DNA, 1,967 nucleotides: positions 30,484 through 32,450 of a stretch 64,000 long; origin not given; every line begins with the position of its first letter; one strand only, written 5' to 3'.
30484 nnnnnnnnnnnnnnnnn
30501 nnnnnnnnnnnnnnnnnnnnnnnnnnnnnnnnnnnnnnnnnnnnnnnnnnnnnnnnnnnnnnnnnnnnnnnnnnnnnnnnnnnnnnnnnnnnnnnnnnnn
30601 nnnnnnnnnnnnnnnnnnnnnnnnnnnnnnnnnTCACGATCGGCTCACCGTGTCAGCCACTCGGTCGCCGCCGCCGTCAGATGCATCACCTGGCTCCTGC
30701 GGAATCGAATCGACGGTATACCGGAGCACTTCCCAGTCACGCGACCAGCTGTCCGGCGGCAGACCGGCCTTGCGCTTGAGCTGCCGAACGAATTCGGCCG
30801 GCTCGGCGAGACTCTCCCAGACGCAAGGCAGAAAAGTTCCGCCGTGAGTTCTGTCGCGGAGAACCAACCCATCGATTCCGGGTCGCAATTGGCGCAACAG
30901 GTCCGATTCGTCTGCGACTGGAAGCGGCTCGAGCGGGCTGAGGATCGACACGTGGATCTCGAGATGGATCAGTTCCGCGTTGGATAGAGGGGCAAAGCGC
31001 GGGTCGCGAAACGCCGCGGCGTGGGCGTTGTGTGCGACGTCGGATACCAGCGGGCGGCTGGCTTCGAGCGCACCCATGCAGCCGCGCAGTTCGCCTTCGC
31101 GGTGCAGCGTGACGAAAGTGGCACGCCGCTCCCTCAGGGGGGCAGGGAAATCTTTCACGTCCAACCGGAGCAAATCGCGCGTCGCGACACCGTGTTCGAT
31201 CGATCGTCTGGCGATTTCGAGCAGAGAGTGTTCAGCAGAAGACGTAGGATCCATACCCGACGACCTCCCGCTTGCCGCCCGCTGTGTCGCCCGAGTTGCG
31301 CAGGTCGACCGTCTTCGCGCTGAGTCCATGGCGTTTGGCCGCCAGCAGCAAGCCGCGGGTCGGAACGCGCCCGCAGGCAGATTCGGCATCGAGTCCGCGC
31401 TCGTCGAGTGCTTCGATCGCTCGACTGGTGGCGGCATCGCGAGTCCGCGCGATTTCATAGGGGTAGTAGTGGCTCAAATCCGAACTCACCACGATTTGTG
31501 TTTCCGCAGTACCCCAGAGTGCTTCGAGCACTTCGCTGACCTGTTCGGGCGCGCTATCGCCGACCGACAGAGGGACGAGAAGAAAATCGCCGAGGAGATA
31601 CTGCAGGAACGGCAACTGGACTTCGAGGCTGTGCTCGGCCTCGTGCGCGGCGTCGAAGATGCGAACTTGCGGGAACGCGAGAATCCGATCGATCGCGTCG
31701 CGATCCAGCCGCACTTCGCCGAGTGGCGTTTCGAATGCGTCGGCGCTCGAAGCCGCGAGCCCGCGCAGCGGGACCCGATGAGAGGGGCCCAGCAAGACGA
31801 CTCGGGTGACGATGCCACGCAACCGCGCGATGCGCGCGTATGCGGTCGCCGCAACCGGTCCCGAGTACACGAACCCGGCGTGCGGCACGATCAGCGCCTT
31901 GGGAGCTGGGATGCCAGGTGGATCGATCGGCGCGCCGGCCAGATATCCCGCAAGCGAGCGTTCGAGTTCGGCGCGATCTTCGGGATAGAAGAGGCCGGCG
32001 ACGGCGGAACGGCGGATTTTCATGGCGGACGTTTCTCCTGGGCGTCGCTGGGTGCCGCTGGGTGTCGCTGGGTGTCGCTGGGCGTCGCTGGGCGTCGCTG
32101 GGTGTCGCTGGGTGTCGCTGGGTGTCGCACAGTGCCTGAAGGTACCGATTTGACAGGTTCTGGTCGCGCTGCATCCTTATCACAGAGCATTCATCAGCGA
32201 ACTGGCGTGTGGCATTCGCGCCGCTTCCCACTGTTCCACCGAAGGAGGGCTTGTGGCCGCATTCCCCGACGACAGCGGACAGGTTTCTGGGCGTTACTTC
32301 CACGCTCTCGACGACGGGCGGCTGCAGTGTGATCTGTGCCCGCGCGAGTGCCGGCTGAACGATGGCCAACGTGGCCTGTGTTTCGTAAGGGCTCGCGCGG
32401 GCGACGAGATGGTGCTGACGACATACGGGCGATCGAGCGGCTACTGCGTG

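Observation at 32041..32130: Nine-copy 10-bp tandem array fills the divergent control region of the AmmeMemoRadiSam genes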

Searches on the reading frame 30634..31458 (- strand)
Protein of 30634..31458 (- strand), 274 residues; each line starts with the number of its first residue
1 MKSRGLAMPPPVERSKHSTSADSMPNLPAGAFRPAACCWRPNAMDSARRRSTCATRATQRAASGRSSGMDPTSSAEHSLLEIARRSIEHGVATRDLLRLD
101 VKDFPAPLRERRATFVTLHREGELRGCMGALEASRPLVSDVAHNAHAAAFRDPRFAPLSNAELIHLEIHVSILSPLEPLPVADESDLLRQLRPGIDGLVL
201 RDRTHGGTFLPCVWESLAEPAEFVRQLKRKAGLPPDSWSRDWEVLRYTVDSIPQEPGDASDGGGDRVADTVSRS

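Call 8: search_protein_families(library=ncbifam, proteins=[window:30634-31458:-])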
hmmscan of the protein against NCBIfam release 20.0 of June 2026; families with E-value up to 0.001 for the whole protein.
window:30634-31458:- (274 aa): 3 families
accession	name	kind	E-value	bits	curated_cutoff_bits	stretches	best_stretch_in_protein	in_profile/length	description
TIGR04335.1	AmmeMemoSam_A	hypoth_equivalog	2e-58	196.6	99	1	78-251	2-174/175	AmmeMemoRadiSam system protein A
TIGR00296.1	TIGR00296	hypoth_equivalog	9.8e-32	110.3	91.05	1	78-249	11-185/200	TIGR00296 family protein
NF002000.0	PRK00801.1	equivalog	1.2e-29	102.9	273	1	77-250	10-182/201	hypothetical protein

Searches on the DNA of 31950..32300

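Call 63: search_rna_families(source=window, start=31950, end=32300, threshold=evalue, max_evalue=1)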
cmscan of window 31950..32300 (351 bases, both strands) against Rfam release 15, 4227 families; matches with E-value up to 1: 1.
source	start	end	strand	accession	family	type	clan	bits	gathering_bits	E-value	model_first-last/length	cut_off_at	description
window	31972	31992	+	RF01111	SBWMV2_UPD-PKk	Cis-reg;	-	22.2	35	0.053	1-21/21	no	Pseudoknot of upstream pseudoknot domain (UPD) of the 3'UTR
